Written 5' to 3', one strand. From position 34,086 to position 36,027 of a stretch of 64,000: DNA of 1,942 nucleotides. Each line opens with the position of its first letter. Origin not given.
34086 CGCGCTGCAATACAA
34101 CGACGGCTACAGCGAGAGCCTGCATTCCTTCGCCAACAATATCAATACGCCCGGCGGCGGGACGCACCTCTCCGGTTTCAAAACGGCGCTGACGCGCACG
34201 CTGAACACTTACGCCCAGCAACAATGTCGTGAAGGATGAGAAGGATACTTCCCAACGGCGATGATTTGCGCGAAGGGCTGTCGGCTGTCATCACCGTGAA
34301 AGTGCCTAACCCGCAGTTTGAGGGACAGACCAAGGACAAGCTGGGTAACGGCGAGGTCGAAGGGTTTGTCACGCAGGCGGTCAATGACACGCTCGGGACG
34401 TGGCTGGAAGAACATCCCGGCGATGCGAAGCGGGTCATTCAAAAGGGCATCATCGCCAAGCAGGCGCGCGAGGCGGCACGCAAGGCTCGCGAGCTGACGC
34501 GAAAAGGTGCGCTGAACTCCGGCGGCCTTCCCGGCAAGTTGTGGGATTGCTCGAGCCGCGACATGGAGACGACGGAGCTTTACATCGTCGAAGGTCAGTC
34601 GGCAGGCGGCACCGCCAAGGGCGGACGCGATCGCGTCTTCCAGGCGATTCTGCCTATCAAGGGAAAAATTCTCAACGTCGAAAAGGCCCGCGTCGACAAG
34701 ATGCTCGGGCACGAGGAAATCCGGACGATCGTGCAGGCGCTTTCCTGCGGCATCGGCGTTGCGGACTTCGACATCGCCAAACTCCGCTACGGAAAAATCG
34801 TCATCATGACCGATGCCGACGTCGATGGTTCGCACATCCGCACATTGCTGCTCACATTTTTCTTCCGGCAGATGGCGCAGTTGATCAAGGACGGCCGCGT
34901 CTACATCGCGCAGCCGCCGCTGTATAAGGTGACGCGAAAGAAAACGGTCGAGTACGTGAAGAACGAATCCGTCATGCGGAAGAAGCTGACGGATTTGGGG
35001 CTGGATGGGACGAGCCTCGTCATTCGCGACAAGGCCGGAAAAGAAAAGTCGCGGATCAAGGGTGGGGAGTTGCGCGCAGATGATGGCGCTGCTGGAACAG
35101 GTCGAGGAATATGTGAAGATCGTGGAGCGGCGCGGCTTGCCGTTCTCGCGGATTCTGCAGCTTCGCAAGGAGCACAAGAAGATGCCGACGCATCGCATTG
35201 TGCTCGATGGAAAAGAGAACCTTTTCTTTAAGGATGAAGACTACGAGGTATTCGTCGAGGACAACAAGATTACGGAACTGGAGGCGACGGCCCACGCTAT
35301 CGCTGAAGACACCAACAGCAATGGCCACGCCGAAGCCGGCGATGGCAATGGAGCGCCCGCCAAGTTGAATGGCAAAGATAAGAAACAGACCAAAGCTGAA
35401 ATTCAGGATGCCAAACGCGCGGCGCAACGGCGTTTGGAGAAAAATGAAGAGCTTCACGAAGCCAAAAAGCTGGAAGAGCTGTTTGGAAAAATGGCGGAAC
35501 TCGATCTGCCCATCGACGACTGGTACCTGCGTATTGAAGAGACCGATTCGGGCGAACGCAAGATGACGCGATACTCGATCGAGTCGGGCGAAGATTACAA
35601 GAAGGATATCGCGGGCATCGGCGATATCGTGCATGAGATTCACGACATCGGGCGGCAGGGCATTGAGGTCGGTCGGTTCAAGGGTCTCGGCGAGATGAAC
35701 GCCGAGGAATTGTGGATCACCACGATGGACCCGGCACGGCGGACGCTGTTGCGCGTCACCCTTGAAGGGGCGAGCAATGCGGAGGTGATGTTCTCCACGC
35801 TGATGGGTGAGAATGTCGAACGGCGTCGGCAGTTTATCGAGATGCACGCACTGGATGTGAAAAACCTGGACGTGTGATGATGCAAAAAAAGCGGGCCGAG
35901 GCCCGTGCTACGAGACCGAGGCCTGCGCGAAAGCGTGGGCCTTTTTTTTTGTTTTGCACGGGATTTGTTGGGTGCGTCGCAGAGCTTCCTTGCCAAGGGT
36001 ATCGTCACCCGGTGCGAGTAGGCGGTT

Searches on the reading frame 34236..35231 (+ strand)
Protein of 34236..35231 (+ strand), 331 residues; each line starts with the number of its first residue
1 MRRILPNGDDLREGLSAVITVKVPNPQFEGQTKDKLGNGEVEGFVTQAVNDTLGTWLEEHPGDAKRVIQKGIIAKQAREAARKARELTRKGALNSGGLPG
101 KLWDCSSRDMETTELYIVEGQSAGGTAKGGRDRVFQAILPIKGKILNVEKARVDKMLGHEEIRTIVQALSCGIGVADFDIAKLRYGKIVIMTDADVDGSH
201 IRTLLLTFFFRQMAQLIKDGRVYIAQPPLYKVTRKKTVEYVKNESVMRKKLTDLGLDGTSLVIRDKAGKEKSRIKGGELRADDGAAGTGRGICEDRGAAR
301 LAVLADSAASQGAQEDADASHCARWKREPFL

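Call 30: search_protein_families(library=pfam, proteins=[window:34236-35231:+], max_evalue=0.01)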
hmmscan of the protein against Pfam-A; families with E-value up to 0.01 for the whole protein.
window:34236-35231:+ (331 aa): 2 families
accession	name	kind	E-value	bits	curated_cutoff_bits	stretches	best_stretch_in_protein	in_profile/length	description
PF00204.31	DNA_gyraseB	-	4.6e-27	95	27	1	7-86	93-172/173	DNA gyrase B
PF01751.28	Toprim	-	1.2e-19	70.7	23.1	1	114-226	1-95/96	Toprim domain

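Call 65: find_homologous_proteins(query=window:34236-35231:+, max_evalue=1e-30)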
Query window:34236-35231:+ (331 aa): 7998 proteins with E <= 1e-30 among 8000 candidates; the best 120 are listed.
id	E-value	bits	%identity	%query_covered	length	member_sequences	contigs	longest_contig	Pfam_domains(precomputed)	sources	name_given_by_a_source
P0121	2.8e-162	558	90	83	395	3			PF01751.29,PF00204.32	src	-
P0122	3.6e-145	501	90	76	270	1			PF01751.29,PF00204.32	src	-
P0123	9.5e-133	461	94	67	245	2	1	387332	PF01751.29,PF00204.32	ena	-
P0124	2.5e-121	423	71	83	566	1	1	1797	PF00986.27,PF01751.29,PF00204.32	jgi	-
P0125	6.6e-121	422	68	84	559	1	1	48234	PF01751.29,PF00204.32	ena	-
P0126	3.2e-118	413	68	83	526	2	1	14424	PF00986.27,PF01751.29,PF00204.32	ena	-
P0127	3.7e-117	409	68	83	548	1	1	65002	PF01751.29,PF00204.32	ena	-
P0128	3.1e-114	400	69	79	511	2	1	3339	PF00986.27,PF01751.29,PF00204.32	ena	-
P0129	6.5e-114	399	69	82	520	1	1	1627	PF00986.27,PF01751.29,PF00204.32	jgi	-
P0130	4.3e-113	396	69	82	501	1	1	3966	PF00986.27,PF01751.29,PF00204.32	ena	-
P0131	1.3e-112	395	67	82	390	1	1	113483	PF01751.29,PF00204.32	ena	-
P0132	7.6e-111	389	66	83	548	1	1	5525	PF00986.27,PF01751.29,PF00204.32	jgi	-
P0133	1.1e-110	388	63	85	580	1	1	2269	PF00986.27,PF01751.29,PF00204.32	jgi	jgi:DNA gyrase subunit B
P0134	1.3e-110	388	64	83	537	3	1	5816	PF00986.27,PF01751.29,PF00204.32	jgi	jgi:DNA gyrase subunit B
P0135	1.3e-109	385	56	98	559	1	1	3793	PF00986.27,PF01751.29,PF00204.32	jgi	jgi:DNA gyrase subunit B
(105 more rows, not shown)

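Call 69: find_encoding_contigs(protein=P0123, flank=10000, max_places=3)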
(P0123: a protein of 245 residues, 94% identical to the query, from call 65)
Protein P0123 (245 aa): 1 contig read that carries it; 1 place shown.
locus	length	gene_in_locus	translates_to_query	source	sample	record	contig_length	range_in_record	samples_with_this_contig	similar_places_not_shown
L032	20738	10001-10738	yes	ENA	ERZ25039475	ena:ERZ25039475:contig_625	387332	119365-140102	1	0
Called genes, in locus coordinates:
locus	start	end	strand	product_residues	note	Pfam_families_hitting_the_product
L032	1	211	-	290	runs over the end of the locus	PF01119:DNA_mis_repair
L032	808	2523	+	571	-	PF14686:fn3_3, PF13620:CarboxypepD_reg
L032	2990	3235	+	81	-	-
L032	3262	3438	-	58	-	-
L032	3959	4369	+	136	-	-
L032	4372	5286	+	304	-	PF12951:PATR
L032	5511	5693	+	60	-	-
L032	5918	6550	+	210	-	-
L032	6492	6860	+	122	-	-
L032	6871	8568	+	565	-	-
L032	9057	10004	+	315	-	PF02518:HATPase_c, PF00204:DNA_gyraseB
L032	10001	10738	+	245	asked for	PF00204:DNA_gyraseB, PF01751:Toprim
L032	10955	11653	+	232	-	PF00986:DNA_gyraseB_C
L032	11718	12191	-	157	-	-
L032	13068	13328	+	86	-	-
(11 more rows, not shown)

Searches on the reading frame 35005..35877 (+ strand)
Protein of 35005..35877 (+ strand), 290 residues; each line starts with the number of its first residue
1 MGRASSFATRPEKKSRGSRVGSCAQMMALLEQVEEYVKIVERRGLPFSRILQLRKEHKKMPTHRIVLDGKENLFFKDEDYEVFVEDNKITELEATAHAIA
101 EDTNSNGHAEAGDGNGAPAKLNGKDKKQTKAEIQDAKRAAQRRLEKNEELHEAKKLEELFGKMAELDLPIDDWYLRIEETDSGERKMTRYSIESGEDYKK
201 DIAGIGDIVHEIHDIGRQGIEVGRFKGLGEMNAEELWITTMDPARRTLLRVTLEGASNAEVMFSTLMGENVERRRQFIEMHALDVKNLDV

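Call 30: search_protein_families(library=pfam, proteins=[window:35005-35877:+], max_evalue=0.01)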
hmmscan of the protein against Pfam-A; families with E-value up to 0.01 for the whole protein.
window:35005-35877:+ (290 aa): 1 family
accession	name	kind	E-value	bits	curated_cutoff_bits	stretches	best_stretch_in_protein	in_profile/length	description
PF00986.26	DNA_gyraseB_C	-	5.5e-27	94.2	29.8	1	218-279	2-63/63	DNA gyrase B subunit, carboxyl terminus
